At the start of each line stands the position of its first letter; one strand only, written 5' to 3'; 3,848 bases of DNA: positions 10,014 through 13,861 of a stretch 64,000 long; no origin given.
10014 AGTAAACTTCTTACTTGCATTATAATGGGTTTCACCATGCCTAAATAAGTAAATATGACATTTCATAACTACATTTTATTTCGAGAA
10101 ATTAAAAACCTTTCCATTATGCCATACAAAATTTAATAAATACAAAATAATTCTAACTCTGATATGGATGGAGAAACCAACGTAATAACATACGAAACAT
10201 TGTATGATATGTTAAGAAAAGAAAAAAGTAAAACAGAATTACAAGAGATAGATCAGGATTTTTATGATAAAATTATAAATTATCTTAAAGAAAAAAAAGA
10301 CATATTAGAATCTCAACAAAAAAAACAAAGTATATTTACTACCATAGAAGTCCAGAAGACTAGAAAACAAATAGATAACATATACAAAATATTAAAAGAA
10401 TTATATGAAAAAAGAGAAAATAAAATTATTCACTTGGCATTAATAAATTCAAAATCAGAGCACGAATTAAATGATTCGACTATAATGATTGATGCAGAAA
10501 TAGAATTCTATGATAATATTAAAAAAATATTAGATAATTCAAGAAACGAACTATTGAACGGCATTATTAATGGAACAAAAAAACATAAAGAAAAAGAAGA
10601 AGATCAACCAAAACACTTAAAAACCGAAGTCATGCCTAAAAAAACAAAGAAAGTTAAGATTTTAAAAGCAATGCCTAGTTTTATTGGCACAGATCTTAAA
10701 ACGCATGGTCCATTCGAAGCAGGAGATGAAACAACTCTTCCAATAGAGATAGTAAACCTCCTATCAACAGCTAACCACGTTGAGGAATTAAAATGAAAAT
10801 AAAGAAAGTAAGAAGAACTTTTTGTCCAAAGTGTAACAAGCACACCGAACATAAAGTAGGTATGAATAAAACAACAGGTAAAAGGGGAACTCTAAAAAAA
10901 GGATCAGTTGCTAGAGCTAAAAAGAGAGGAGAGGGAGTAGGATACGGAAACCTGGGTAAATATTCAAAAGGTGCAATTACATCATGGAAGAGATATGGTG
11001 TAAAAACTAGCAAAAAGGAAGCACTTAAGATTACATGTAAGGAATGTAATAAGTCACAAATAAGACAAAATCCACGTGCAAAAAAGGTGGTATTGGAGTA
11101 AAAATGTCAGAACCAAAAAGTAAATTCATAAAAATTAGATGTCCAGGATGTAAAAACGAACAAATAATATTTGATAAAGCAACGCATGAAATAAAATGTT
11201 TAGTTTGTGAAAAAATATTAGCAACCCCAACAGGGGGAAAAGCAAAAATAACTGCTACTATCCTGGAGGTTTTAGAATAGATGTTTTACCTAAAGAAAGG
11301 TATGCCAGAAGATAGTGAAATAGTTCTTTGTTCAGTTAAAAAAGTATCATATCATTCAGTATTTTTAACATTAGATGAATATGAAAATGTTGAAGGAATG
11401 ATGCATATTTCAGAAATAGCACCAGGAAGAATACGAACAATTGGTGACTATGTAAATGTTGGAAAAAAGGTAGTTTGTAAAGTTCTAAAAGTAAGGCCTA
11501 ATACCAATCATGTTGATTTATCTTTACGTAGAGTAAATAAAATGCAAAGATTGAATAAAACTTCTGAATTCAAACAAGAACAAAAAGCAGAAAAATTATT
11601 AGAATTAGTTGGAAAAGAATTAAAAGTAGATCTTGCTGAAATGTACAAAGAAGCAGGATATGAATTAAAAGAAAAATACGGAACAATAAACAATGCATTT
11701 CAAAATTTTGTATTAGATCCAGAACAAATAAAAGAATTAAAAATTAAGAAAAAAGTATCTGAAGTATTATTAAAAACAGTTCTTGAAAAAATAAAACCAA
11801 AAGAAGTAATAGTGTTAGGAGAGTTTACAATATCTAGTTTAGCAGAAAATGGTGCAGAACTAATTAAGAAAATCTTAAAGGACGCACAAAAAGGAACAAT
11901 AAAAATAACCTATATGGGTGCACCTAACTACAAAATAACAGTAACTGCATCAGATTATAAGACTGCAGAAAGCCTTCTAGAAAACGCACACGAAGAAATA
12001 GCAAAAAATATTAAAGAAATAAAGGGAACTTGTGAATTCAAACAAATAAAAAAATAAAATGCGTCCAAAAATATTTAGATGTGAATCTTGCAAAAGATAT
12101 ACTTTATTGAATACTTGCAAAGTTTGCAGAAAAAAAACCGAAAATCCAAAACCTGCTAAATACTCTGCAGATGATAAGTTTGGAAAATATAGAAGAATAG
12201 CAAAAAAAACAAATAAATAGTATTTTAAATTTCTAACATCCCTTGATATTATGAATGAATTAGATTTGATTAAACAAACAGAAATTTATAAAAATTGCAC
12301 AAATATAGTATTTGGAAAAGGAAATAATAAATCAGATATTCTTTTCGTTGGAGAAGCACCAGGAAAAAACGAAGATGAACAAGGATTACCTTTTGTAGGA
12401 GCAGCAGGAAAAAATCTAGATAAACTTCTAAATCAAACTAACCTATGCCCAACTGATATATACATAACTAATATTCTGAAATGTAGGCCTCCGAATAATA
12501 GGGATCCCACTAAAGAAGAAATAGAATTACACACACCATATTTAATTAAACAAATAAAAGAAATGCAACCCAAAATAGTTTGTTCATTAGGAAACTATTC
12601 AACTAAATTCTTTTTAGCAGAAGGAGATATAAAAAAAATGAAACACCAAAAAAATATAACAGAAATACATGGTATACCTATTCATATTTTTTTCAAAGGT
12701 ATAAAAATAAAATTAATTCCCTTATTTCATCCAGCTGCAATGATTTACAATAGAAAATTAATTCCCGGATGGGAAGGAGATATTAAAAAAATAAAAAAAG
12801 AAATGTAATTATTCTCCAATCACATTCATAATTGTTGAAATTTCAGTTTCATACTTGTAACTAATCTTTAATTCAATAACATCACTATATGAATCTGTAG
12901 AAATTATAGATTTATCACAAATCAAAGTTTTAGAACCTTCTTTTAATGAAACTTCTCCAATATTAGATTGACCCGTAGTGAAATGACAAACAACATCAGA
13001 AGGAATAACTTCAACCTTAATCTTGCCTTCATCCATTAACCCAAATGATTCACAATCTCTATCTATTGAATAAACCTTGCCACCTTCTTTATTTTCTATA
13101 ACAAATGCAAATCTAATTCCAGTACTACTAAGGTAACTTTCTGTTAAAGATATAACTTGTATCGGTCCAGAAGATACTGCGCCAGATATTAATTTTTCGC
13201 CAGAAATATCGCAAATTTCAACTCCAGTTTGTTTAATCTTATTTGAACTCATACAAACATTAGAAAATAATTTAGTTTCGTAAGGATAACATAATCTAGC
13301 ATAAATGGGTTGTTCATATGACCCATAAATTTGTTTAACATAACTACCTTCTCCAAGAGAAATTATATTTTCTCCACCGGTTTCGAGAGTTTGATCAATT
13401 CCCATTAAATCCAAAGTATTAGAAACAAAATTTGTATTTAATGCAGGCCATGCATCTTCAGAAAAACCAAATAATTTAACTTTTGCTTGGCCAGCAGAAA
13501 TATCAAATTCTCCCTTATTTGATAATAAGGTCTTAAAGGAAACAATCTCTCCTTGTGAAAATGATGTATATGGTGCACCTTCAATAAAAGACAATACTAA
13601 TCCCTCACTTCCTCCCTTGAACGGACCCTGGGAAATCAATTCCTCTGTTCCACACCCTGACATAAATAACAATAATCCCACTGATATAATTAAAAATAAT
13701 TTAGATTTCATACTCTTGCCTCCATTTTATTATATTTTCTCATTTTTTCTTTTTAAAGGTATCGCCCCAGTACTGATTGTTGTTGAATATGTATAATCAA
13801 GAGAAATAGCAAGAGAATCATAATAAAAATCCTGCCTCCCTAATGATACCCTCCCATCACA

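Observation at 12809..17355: Four-gene block of secreted or lipid-anchored surface proteins.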

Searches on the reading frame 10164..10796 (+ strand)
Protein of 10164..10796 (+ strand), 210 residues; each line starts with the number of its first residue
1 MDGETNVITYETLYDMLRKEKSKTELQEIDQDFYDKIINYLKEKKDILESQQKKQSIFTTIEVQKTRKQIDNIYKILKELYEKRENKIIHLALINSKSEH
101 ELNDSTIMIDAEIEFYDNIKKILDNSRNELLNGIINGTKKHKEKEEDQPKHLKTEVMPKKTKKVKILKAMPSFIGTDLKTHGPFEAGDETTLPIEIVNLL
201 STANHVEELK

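Call 4: search_protein_families(library=pfam, proteins=[window:10164-10796:+], max_evalue=1)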
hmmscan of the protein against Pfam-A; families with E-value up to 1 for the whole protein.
window:10164-10796:+ (210 aa): 5 families
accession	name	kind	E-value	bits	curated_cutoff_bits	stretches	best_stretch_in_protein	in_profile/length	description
PF22090.1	Gins51_C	-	3.6e-08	33.5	27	1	163-203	2-42/48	Gins51, C-terminal domain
PF05335.18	DUF745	-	0.019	15.1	33.3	1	49-130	81-162/183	Protein of unknown function (DUF745)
PF13102.12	Phage_int_SAM_5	-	0.091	13.6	22.3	1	6-60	21-77/98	Phage integrase SAM-like domain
PF23943.1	PUS7L_N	-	0.13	12.8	27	1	118-168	2-52/80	PUS7L N-terminal domain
PF05916.17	Sld5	-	0.14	12.9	22.3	1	58-129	31-100/102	GINS complex protein helical bundle domain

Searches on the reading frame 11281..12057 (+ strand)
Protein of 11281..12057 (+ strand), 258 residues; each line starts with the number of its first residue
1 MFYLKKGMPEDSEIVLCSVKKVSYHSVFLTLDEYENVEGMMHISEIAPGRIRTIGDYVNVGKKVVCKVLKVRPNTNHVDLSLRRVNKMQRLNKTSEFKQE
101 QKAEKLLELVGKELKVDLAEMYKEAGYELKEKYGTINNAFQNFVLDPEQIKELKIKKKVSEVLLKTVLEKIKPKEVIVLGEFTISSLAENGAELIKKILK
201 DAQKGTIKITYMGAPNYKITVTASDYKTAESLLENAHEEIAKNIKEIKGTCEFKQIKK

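Call 4: search_protein_families(library=pfam, proteins=[window:11281-12057:+], max_evalue=1)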
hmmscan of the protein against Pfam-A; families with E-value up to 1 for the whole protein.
window:11281-12057:+ (258 aa): 8 families
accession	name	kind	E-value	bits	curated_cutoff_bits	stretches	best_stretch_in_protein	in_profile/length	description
PF07541.17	EIF_2_alpha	-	6.1e-23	81.4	22.8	1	121-226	1-114/114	Eukaryotic translation initiation factor 2 alpha subunit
PF00575.29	S1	-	2.6e-07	31.4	22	1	11-83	4-74/74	S1 RNA binding domain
PF23459.1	S1_RRP5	-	5.9e-05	24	27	1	14-82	6-72/72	RRP5 S1 domain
PF12072.13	RNase_Y_N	-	0.012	15.5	32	1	86-132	135-181/201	RNase Y N-terminal region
PF20777.4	KH_SLS1_2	-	0.042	14.7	27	0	165-199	27-60/63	SLS1 protein second KH domain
PF14761.12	HPS3_N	-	0.055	12.5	26.2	1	13-126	153-265/476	Hermansky-Pudlak syndrome 3 protein, N-terminal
PF12401.13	FhaA_N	-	0.13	13.2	25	0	195-246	30-84/115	FhaA, N-terminal domain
PF08946.15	Osmo_CC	-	0.23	12.2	24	1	224-247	1-24/46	Osmosensory transporter coiled coil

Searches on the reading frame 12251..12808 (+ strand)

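Call 4: search_protein_families(library=pfam, proteins=[window:12251-12808:+], max_evalue=1)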
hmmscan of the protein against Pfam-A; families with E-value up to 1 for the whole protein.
window:12251-12808:+ (185 aa): 1 family
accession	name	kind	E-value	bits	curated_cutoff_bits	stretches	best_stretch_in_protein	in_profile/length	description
PF03167.25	UDG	-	7.3e-33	114.1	24.3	1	21-169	1-126/141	Uracil DNA glycosylase superfamily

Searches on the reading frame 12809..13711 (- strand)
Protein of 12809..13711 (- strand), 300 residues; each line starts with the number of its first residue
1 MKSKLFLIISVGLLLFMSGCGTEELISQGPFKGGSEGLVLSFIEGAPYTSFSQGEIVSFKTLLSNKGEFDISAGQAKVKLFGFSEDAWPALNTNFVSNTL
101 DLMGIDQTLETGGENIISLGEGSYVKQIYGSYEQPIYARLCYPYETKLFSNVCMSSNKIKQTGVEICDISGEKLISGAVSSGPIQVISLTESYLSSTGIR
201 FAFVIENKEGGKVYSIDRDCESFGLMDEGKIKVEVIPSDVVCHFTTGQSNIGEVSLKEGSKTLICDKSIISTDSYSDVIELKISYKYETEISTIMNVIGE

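Call 4: search_protein_families(library=pfam, proteins=[window:12809-13711:-], max_evalue=1)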
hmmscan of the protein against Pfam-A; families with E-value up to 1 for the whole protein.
window:12809-13711:- (300 aa): 0 families

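Call 17: find_homologous_proteins(query=window:12809-13711:-)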
Query window:12809-13711:- (300 aa): 2 proteins with E <= 0.001 among 1508 candidates.
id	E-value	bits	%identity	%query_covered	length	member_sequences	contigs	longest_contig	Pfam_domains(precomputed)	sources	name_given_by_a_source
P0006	1.0e-189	647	100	100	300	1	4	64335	-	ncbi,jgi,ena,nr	ncbi:hypothetical protein HOD61_01895 [archaeon]|jgi:hypothetical protein|nr:hypothetical protein [a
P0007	6.3e-95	336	54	100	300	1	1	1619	-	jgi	jgi:hypothetical protein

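Call 46: search_solved_structures(query=A2, max_evalue=1)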
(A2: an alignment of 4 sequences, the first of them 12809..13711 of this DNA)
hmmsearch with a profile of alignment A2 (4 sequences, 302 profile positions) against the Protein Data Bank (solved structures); distinct sequences matched with E-value up to 1: 0.

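Call 48: search_protein_families(library=ncbifam, proteins=[window:12809-13711:-], max_evalue=0.1)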
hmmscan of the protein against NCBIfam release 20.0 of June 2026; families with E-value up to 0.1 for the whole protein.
window:12809-13711:- (300 aa): 1 family
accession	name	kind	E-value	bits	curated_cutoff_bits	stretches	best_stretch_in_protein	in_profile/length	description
NF058647.1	lipo_LytA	equivalog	0.077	13.2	110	0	6-28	4-26/107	acidic lipoprotein LytA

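Call 83: search_protein_families(library=pfam, alignment_id=A10, max_evalue=1)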
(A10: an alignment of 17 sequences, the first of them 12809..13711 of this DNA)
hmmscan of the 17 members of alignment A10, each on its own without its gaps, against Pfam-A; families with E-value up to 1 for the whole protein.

A. member 1, window:12809-13711:- (300 aa): 0 families

B. families by the number of members that match (of 17 scanned): 5 families
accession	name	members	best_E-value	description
PF08139.17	LPAM_1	2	0.023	Prokaryotic membrane lipoprotein lipid attachment site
PF25057.1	CUT_N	1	0.012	Cuticlin N-terminal domain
PF07705.17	CARDB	1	0.1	CARDB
PF08207.18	EFP_N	1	0.12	Elongation factor P (EF-P) KOW-like domain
PF06076.17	Orthopox_F14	1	0.16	Orthopoxvirus F14 protein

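Call 98: search_solved_structures(query=A10, max_evalue=5)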
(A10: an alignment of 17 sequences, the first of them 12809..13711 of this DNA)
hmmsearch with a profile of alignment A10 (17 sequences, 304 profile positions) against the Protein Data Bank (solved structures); distinct sequences matched with E-value up to 5: 6.
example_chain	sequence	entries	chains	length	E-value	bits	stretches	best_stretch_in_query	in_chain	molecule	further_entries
6w09_E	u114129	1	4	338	0.67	12.2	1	225-279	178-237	E2 glycoprotein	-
9j6d_E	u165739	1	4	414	0.92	11.7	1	225-279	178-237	chikungunya E2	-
9bhh_E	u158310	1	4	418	0.94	11.7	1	225-279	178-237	E2 glycoprotein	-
6nk7_E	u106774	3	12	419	0.94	11.7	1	225-279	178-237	E2 glycoprotein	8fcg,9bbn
9eux_G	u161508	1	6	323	0.96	11.7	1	4-28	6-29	Uncharacterized protein TM_1410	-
8j3o_A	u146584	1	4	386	1.2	11.3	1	33-93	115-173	Formate dehydrogenase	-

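Call 113: find_related_loci(query=A2, collection=metagenome_contigs, flank=9000)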
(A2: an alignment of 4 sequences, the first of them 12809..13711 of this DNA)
Query A2 (300 aa) in metagenome_contigs; peptide patterns used: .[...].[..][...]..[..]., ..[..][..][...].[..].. (x = any residue, [..] = any of these).
86 stretches matched a pattern; 16 encode a relative of the query (tblastn E <= 1e-3); 16 distinct loci.
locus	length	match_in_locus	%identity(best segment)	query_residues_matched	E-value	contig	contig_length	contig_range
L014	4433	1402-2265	36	17-297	2e-50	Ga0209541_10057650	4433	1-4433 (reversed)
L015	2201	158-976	37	18-287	1e-46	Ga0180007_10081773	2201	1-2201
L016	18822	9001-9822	35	19-287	3e-43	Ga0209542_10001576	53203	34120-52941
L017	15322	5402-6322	25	1-297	2e-23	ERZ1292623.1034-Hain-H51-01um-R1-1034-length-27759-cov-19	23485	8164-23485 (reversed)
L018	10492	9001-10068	26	1-287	3e-21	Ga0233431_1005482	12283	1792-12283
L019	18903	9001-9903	26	1-292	1e-20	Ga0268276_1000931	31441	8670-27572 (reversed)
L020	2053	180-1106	24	1-297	2e-20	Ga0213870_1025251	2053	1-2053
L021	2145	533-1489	29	4-297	2e-20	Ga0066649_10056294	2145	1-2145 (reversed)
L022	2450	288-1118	27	31-287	2e-17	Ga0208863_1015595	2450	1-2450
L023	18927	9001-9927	25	1-297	4e-17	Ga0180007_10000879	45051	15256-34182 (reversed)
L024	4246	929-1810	25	11-292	4e-17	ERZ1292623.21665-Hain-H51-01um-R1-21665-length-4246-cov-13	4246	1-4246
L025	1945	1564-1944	34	31-153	5e-15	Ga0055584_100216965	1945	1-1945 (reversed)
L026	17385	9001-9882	25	6-270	1e-12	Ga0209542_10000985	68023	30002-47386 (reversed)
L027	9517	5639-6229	26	2-211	7e-6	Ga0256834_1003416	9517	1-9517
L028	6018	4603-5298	24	1-211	6e-6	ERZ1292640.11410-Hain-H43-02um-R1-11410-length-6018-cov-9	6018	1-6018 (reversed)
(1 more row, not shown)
